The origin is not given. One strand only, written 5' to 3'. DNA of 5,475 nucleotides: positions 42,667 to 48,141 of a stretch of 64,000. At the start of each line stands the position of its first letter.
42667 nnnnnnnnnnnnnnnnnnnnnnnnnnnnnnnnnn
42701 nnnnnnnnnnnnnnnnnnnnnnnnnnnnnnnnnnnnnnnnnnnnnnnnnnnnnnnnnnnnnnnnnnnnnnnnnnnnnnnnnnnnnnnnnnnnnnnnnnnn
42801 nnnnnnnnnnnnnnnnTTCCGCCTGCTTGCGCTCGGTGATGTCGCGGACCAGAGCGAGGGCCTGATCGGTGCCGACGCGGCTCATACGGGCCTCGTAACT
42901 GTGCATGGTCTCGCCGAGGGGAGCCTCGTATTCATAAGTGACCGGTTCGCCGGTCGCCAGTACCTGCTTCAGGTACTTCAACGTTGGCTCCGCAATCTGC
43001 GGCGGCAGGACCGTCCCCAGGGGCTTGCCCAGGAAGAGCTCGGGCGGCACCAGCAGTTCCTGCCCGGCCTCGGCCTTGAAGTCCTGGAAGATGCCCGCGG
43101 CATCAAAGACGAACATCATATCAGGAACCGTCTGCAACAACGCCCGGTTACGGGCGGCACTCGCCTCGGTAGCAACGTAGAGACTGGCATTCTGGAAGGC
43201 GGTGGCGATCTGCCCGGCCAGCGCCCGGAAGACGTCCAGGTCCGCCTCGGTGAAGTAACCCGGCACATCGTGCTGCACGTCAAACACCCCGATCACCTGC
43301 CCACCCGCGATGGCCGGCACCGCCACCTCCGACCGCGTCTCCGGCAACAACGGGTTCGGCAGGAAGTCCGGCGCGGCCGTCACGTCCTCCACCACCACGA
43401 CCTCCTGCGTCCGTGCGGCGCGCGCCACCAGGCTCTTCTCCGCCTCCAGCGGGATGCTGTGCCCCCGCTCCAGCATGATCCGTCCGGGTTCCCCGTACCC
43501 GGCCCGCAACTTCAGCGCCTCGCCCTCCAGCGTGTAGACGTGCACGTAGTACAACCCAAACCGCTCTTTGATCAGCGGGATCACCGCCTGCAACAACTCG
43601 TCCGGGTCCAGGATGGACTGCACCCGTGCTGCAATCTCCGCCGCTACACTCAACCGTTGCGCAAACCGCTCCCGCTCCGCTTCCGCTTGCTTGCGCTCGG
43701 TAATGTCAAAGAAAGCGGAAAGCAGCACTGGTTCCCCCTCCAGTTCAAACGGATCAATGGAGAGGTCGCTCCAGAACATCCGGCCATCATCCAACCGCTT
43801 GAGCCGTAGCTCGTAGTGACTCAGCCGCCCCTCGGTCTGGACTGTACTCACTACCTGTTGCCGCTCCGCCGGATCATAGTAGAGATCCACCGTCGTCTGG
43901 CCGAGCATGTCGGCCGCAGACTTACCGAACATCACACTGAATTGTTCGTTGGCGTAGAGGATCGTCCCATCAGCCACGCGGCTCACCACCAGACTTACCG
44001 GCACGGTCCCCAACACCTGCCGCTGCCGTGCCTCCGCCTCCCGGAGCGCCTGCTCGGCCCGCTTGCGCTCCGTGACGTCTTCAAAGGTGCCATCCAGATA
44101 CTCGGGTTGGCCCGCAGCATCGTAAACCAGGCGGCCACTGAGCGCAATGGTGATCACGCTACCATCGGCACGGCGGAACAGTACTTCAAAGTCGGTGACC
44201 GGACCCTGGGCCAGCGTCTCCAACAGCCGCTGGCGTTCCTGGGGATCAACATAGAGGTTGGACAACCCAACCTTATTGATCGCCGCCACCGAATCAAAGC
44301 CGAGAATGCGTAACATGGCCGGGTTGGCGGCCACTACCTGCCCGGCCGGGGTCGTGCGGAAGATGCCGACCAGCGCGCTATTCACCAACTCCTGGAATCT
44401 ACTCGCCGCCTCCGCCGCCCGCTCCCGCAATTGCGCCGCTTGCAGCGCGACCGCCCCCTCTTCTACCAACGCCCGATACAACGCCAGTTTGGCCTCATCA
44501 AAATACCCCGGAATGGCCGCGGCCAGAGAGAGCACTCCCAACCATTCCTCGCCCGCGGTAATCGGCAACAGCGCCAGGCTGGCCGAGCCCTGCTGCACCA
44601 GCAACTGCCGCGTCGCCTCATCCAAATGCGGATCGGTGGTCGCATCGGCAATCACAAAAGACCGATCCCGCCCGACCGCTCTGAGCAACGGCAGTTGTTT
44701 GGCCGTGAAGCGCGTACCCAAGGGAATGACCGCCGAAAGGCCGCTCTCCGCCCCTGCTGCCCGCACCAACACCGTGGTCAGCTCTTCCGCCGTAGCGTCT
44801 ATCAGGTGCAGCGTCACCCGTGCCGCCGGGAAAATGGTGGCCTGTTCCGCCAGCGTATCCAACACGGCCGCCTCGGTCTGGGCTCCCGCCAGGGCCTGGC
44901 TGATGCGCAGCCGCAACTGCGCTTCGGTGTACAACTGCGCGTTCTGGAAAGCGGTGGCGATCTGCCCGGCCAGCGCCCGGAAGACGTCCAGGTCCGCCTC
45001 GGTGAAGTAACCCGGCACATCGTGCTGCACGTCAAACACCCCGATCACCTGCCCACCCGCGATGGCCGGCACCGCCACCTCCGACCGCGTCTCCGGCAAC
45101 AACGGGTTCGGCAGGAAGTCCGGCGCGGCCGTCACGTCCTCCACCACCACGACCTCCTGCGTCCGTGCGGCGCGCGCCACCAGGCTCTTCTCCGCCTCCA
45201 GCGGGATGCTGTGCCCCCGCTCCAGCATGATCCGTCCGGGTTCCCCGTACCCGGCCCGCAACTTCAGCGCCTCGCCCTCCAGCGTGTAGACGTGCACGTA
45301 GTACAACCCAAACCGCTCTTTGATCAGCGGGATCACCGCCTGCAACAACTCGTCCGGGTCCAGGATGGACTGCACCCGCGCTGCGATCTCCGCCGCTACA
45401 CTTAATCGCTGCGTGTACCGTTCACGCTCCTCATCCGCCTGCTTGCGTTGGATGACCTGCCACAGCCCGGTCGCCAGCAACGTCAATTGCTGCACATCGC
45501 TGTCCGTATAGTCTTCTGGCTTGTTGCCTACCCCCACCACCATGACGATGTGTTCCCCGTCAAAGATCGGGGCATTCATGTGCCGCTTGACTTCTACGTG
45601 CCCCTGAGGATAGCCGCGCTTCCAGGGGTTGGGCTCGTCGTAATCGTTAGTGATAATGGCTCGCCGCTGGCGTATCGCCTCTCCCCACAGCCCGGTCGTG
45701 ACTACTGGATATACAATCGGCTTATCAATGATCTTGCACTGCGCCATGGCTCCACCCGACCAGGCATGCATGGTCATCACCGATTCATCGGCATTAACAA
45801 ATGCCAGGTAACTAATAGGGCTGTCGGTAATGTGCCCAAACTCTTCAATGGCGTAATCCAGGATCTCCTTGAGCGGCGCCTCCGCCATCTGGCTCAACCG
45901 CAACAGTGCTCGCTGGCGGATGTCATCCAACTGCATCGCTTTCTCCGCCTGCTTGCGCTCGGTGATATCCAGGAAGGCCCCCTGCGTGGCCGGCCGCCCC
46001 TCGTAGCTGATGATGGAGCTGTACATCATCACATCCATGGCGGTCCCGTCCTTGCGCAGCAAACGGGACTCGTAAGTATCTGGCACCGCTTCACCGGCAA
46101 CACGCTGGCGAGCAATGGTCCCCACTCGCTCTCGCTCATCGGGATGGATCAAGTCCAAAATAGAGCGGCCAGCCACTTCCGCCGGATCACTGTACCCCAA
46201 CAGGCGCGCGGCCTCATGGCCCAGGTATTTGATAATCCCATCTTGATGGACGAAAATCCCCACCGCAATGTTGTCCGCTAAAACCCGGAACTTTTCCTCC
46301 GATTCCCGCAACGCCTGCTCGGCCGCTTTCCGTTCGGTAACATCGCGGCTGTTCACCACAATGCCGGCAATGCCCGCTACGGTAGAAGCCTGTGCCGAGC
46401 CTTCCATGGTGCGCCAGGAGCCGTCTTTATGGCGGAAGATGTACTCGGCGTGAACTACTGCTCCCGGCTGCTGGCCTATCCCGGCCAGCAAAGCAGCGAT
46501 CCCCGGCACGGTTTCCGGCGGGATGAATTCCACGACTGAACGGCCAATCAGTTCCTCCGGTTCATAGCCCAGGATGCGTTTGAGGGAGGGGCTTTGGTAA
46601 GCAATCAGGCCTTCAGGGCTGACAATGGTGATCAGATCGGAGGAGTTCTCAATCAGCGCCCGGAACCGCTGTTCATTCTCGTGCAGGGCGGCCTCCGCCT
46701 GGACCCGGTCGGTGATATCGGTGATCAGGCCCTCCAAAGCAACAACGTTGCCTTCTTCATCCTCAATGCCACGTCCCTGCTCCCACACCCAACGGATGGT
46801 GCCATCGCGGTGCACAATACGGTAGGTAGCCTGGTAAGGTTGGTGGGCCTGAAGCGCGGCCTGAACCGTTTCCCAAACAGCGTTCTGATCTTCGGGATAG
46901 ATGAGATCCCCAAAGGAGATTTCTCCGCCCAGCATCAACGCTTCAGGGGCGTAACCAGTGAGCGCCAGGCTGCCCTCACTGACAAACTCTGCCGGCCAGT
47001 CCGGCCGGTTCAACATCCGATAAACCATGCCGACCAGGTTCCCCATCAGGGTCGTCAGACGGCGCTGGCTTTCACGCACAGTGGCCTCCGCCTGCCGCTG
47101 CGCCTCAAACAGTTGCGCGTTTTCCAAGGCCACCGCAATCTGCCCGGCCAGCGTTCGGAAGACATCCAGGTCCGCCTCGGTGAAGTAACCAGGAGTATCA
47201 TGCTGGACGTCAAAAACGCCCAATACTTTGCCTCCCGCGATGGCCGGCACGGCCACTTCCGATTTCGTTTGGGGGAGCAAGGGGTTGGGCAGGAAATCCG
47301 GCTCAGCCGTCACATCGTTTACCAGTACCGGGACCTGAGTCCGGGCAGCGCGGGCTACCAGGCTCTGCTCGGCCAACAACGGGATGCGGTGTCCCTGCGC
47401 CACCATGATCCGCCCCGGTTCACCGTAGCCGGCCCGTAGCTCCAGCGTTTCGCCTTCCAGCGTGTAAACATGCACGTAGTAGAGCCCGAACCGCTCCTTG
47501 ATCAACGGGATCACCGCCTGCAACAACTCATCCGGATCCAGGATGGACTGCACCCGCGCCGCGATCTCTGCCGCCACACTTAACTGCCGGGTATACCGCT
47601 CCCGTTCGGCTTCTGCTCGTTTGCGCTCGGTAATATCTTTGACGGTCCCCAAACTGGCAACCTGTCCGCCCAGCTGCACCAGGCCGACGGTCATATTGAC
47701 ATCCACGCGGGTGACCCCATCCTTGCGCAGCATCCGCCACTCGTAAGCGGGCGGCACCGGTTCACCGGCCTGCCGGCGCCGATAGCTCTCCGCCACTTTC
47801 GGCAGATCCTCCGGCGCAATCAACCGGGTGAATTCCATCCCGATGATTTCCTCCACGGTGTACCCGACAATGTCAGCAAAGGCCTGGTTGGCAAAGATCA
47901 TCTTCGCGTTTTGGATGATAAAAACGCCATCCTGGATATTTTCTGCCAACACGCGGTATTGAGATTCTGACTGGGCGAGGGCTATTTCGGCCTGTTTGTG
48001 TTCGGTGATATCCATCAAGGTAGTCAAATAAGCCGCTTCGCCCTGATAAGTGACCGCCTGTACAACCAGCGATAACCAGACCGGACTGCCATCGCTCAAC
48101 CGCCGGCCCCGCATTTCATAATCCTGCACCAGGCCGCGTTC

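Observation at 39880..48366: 2828-aa sensor kinase built from serially duplicated GAF-PAS modules, including ~470-bp near-identical DNA repeats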

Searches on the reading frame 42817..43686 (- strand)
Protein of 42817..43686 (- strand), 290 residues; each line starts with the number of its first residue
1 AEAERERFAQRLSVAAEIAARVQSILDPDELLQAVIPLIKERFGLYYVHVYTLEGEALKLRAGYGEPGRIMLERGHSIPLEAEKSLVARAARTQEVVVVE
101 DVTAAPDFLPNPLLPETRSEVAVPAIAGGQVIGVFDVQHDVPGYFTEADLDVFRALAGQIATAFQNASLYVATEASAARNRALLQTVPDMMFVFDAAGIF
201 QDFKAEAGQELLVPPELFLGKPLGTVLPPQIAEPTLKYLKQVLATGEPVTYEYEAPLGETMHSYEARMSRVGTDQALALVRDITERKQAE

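Call 29: find_related_loci(query=A3, collection=metagenome_contigs, flank=10000)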
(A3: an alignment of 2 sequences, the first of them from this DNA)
Query A3 (290 aa) in metagenome_contigs; peptide patterns used: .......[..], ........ (x = any residue, [..] = any of these).
600 stretches matched a pattern (row limit reached: there are more); 4 encode a relative of the query (tblastn E <= 1e-3); 4 distinct loci.
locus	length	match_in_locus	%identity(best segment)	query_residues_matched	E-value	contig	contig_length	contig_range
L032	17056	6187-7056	81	1-290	7e-162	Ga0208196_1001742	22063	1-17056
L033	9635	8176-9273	81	1-199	1e-104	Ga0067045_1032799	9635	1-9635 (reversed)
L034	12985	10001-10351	39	174-290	2e-24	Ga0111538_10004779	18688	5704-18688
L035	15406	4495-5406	23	2-290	6e-7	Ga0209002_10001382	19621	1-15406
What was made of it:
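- Tried and rejected: It still returned the two useful loci L032 and L033 (call 29).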

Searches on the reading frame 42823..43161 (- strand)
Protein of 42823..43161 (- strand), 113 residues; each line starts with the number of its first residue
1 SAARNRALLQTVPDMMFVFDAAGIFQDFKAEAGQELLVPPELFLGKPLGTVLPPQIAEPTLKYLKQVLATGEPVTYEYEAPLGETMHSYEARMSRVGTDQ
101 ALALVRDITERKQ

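Call 10: search_protein_families(library=pfam, proteins=[window:42823-43161:-], max_evalue=0.001)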
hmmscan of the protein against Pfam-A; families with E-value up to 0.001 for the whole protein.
window:42823-43161:- (113 aa): 1 family
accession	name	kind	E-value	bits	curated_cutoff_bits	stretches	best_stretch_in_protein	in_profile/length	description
PF08448.16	PAS_4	-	2.5e-12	47.4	23.1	1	11-113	3-110/110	PAS fold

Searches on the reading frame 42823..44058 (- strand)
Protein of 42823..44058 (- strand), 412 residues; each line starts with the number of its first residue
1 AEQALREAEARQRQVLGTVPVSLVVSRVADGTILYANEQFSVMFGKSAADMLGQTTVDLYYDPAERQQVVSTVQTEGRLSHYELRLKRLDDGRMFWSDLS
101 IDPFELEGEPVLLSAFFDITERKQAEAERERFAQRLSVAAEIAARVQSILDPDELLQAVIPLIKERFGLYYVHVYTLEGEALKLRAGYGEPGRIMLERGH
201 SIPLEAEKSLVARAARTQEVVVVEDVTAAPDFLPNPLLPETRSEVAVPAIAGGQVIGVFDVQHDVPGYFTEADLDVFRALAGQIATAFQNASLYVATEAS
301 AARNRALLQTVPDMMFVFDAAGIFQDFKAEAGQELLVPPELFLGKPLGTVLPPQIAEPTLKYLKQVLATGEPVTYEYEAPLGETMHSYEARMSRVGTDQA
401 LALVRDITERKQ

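Call 54: find_homologous_proteins(query=window:42823-44058:-, max_evalue=1e-60)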
Query window:42823-44058:- (412 aa): 52 proteins with E <= 1e-60 among 8000 candidates.
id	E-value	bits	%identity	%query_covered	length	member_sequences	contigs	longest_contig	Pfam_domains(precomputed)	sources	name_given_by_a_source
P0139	9.2e-149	514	52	77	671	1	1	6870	PF08447.19,PF13426.14,PF13188.14,PF13185.13,PF01590.33,PF08448.17,PF13492.13,PF00989.32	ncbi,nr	ncbi:MAG: PAS domain S-box protein, partial [Anaerolineae bacterium]|nr:PAS domain S-box protein [An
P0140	1.6e-120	421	48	92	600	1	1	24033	PF08447.19,PF13426.14,PF13188.14,PF13185.13,PF01590.33,PF08448.17,PF13492.13,PF00989.32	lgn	-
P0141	1.8e-118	414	45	56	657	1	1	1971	PF08447.19,PF13426.14,PF13188.14,PF13185.13,PF01590.33,PF08448.17,PF13492.13,PF00989.32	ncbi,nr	ncbi:MAG: GAF domain-containing protein, partial [Anaerolineae bacterium]|nr:GAF domain-containing p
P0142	2.7e-109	384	57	42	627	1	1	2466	PF13185.13,PF01590.33,PF02518.32,PF13492.13,PF00512.32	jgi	jgi:signal transduction histidine kinase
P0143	6.1e-99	350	48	54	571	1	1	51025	PF00672.31,PF13185.13,PF01590.33,PF13492.13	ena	-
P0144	3.3e-93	331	39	64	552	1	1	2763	PF08447.19,PF13426.14,PF13185.13,PF01590.33,PF08448.17,PF13492.13,PF00989.32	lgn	-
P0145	3.6e-92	327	55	43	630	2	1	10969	PF00672.31,PF13185.13,PF01590.33,PF13492.13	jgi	jgi:GAF domain-containing protein/HAMP domain-containing protein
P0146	1.2e-88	316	46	50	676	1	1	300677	PF08447.19,PF13185.13,PF01590.33,PF08448.17,PF13492.13,PF00989.32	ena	-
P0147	6.1e-88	314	55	40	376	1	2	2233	PF13185.13,PF01590.33,PF13492.13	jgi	jgi:GAF domain-containing protein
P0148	1.7e-87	312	49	50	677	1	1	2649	PF13185.13,PF01590.33,PF13492.13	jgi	jgi:GAF domain-containing protein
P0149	1.8e-87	312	50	42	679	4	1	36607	PF13185.13,PF01590.33,PF13492.13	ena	-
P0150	9.2e-86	306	47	40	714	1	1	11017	PF13426.14,PF13185.13,PF01590.33,PF08448.17,PF13492.13,PF00989.32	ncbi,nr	ncbi:MAG: GAF domain-containing protein, partial [Anaerolineae bacterium]|nr:GAF domain-containing p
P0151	1.6e-85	306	49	46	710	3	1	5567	PF13185.13,PF01590.33,PF13492.13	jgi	jgi:GAF domain-containing protein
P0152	5.4e-85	304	50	42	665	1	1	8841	PF00672.31,PF13185.13,PF01590.33,PF12729.14,PF13492.13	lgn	-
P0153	9.8e-85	303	44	55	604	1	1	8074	PF00672.31,PF08447.19,PF13185.13,PF01590.33,PF13492.13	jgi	jgi:PAS domain S-box-containing protein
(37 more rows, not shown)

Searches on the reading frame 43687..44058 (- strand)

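Call 10: search_protein_families(library=pfam, proteins=[window:43687-44058:-], max_evalue=0.001)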
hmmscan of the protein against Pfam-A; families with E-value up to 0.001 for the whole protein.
window:43687-44058:- (124 aa): 4 families
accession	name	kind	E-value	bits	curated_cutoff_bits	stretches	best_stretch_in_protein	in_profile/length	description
PF13426.13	PAS_9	-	1e-11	45.5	27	1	23-121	4-103/103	PAS domain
PF00989.32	PAS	-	1.5e-09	38.3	22.6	1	14-109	5-101/113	PAS fold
PF08448.16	PAS_4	-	3.5e-06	27.6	23.1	1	29-124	13-110/110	PAS fold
PF13188.13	PAS_8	-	4.8e-06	26.7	21.8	1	10-65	1-55/65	PAS domain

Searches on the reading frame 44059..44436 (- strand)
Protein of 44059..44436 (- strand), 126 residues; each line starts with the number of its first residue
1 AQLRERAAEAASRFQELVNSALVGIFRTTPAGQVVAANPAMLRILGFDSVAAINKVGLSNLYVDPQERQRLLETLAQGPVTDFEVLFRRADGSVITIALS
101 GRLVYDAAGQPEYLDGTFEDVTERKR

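Call 9: search_protein_families(library=pfam, proteins=[window:44059-44436:-], max_evalue=0.001)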
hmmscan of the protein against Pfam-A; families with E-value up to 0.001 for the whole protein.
window:44059-44436:- (126 aa): 5 families
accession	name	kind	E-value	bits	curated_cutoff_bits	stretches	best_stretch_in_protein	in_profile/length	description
PF13426.13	PAS_9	-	1.2e-11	45.3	27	1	24-123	3-103/103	PAS domain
PF00989.32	PAS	-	2.6e-10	40.8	22.6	1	13-121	2-113/113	PAS fold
PF08448.16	PAS_4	-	2.9e-08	34.3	23.1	1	23-126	6-110/110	PAS fold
PF08447.18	PAS_3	-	1.3e-07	32.2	25.6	1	35-117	2-88/89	PAS fold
PF13188.13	PAS_8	-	1e-06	28.9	21.8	1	13-68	2-57/65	PAS domain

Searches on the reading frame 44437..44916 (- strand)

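Call 9: search_protein_families(library=pfam, proteins=[window:44437-44916:-], max_evalue=0.001)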
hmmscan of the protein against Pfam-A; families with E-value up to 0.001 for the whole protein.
window:44437-44916:- (160 aa): 2 families
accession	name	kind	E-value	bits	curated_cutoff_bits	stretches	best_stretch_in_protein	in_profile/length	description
PF01590.32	GAF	-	3.3e-08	34.6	22.4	1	20-158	8-133/133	GAF domain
PF13185.12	GAF_2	-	6e-08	33.4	28.6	1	13-159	2-136/136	GAF domain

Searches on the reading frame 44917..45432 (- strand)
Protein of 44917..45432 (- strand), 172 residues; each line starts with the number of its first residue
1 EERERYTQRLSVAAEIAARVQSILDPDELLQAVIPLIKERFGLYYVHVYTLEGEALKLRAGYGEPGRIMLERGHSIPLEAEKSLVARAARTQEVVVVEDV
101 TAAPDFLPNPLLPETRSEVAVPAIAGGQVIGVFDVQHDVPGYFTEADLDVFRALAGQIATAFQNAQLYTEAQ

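Call 9: search_protein_families(library=pfam, proteins=[window:44917-45432:-], max_evalue=0.001)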
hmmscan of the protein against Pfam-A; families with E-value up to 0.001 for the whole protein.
window:44917-45432:- (172 aa): 3 families
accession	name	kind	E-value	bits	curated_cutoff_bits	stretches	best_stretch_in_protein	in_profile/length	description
PF13185.12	GAF_2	-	2e-19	70.6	28.6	1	25-163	3-136/136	GAF domain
PF01590.32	GAF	-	2.3e-15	57.7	22.4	1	25-161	1-132/133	GAF domain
PF13492.12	GAF_3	-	4.2e-15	56.7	27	1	25-164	1-129/129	GAF domain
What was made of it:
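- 44917..45432 (-): GAFa2 (aa 979-1150), the inferred donor copy. The perfect tract is 44951-45378. Pfam GAF_2 2e-19 (call 9).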

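Call 39: search_solved_structures(query=window:44917-45432:-, max_evalue=0.01)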
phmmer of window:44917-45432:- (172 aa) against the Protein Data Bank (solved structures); distinct sequences matched with E-value up to 0.01: 10.
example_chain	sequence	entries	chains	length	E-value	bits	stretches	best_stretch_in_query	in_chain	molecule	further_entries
3oov_A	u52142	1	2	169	1.8e-05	27.9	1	15-164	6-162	Methyl-accepting chemotaxis protein, putative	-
4mn7_A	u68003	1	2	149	2.5e-05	27.5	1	30-159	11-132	Putative uncharacterized protein Ta0848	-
4mmn_A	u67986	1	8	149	3.5e-05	27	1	30-159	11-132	Putative uncharacterized protein Ta0848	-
5hl6_A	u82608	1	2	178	5.5e-05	26.4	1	80-156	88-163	Putative GAF sensor protein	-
2zmf_A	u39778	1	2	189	5.8e-05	26.3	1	60-168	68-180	cAMP and cAMP-inhibited cGMP 3',5'-cyclic phosphodiesterase 10A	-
3mmh_A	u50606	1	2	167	6e-05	26.3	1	30-158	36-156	Methionine-R-sulfoxide reductase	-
3rfb_A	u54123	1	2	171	0.00024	24.3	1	76-139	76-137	Putative uncharacterized protein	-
1vhm_A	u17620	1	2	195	0.002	21.3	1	92-160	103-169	Protein yebR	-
4mcw_A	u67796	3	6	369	0.0031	20.7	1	75-170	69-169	Metal dependent phosphohydrolase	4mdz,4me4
8dgd_A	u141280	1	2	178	0.0044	20.2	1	45-157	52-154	GAF domain-containing protein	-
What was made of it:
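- Closest known: Tandem-GAF photoreceptors and cNMP-binding tandem GAFs. Same: There is a weak sequence match to the PDE10A GAF (2zmf, 6e-05) among other GAFs (call 39).
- Closest known: Tandem-GAF photoreceptors and cNMP-binding tandem GAFs. Different: The best PDB matches are weak and of mixed function: a chemoreceptor GAF, free Met-R-sulfoxide reductase and PDE10A (call 39).
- GAFa has only weak, generic PDB relatives (call 39).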

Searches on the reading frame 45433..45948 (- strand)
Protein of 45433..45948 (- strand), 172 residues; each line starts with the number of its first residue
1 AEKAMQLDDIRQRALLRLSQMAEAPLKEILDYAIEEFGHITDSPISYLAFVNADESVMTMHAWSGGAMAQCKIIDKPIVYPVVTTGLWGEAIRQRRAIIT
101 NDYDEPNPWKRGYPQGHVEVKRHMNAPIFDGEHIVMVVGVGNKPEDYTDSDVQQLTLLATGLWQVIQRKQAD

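Call 9: search_protein_families(library=pfam, proteins=[window:45433-45948:-], max_evalue=0.001)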
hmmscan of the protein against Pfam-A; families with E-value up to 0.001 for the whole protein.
window:45433-45948:- (172 aa): 2 families
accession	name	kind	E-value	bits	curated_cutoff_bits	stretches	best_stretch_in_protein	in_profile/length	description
PF13185.12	GAF_2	-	8.2e-29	101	28.6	1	24-167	2-136/136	GAF domain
PF01590.32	GAF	-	1.1e-06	29.6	22.4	1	27-163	3-130/133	GAF domain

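Call 40: search_solved_structures(query=window:45433-45948:-, max_evalue=0.01)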
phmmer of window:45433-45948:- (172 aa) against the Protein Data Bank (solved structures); distinct sequences matched with E-value up to 0.01: 0.
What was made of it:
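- Tried and rejected: Solved-structure searches gave only weak, functionally mixed hits for GAFa and none for GAFb, so no ligand can be proposed (calls 39, 40).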

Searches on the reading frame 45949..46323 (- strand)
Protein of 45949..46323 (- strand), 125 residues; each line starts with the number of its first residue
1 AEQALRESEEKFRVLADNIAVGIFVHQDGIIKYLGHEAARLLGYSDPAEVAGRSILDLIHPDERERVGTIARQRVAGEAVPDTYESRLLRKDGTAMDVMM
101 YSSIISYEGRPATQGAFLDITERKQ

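Call 9: search_protein_families(library=pfam, proteins=[window:45949-46323:-], max_evalue=0.001)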
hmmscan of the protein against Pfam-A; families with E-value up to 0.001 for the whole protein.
window:45949-46323:- (125 aa): 4 families
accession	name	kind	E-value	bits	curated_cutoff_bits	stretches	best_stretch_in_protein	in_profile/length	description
PF00989.32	PAS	-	1.2e-10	41.8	22.6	1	11-112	2-105/113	PAS fold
PF13426.13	PAS_9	-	1.2e-09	38.8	27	1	22-122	3-103/103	PAS domain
PF08447.18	PAS_3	-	1.4e-07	32.1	25.6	1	37-111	7-82/89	PAS fold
PF13188.13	PAS_8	-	5.6e-06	26.5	21.8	1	10-69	1-60/65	PAS domain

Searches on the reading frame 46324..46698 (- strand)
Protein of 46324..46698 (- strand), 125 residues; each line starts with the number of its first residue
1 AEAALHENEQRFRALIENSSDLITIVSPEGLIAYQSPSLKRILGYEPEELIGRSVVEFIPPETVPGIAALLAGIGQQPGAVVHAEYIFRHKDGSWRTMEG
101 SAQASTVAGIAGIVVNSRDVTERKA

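Call 9: search_protein_families(library=pfam, proteins=[window:46324-46698:-], max_evalue=0.001)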
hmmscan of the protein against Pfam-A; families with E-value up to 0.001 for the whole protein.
window:46324-46698:- (125 aa): 5 families
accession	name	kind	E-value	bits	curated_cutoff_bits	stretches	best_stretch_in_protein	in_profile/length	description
PF08447.18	PAS_3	-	1e-11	45.4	25.6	1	33-104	2-74/89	PAS fold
PF08448.16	PAS_4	-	1.1e-10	42.2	23.1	1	17-124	2-109/110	PAS fold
PF13426.13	PAS_9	-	1.8e-10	41.4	27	1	21-122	2-103/103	PAS domain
PF00989.32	PAS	-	6e-10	39.6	22.6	1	11-103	2-94/113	PAS fold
PF13188.13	PAS_8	-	3e-05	24.2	21.8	1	10-63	1-54/65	PAS domain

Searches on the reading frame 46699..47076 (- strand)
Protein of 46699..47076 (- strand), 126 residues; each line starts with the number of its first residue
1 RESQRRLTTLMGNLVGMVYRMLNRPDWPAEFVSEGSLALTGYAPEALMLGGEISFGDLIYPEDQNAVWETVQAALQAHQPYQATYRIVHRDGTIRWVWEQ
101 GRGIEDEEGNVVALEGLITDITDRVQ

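Call 9: search_protein_families(library=pfam, proteins=[window:46699-47076:-], max_evalue=0.001)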
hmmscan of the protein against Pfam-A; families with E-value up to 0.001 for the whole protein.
window:46699-47076:- (126 aa): 3 families
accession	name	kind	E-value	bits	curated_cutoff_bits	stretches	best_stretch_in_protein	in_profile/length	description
PF08447.18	PAS_3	-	1e-20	74.2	25.6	1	31-117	3-88/89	PAS fold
PF13426.13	PAS_9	-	2e-05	25.2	27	1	27-123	11-103/103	PAS domain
PF08448.16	PAS_4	-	0.00014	22.5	23.1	1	54-125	41-109/110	PAS fold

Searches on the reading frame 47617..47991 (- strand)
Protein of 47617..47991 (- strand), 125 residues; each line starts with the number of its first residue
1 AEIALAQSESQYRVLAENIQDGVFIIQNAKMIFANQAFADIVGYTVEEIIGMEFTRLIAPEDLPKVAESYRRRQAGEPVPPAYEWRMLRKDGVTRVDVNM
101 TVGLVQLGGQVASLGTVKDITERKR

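Call 9: search_protein_families(library=pfam, proteins=[window:47617-47991:-], max_evalue=0.001)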
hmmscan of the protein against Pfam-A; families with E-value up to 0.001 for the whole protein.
window:47617-47991:- (125 aa): 5 families
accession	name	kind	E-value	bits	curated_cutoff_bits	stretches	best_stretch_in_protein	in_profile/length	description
PF13426.13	PAS_9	-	5.7e-13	49.5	27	1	21-122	2-103/103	PAS domain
PF08447.18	PAS_3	-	1.4e-10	41.7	25.6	1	32-95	2-66/89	PAS fold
PF00989.32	PAS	-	1.4e-10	41.6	22.6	1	11-120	2-113/113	PAS fold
PF13188.13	PAS_8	-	3.5e-09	36.7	21.8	1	11-62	2-54/65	PAS domain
PF08448.16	PAS_4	-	1.6e-05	25.5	23.1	1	18-125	3-110/110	PAS fold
